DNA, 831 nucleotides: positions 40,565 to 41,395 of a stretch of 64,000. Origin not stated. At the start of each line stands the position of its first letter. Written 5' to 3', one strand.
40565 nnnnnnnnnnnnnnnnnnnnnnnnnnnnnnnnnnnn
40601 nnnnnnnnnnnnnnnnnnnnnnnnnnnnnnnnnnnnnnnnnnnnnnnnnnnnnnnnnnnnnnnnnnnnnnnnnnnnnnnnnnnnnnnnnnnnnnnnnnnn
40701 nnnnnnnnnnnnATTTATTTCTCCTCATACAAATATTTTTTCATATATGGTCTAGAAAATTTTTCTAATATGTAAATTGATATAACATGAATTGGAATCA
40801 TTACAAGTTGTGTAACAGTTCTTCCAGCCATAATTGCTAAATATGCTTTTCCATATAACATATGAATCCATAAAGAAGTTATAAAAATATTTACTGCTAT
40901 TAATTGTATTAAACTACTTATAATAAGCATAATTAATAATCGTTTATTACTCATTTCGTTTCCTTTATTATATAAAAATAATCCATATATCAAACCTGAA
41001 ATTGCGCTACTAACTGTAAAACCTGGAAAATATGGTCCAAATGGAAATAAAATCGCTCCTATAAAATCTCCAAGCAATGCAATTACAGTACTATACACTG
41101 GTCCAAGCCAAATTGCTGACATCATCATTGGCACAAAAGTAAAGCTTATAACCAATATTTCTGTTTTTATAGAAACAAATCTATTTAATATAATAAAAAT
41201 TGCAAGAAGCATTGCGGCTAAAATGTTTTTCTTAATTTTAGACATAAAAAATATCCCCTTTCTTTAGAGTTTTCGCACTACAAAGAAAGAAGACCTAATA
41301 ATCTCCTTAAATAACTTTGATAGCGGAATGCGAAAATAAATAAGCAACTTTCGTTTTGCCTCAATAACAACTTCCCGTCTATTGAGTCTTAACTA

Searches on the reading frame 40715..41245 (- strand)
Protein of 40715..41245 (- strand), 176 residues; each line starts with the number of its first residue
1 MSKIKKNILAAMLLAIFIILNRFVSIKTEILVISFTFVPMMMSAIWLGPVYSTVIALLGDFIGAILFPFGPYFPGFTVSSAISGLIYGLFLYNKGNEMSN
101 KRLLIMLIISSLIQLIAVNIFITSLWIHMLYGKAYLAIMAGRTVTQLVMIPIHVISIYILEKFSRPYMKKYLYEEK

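Call 9: search_protein_families(library=pfam, proteins=[window:40715-41245:-], max_evalue=0.001)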
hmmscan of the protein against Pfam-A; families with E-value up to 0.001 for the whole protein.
window:40715-41245:- (176 aa): 2 families
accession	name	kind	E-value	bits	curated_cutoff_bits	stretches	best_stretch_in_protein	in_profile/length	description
PF07155.17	ECF-ribofla_trS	-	1.8e-15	57.8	26.7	1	3-152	3-158/172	ECF-type riboflavin transporter, S component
PF12822.12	ECF_trnsprt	-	1.1e-14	55.3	30.7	1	8-160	4-168/169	ECF transporter, substrate-specific component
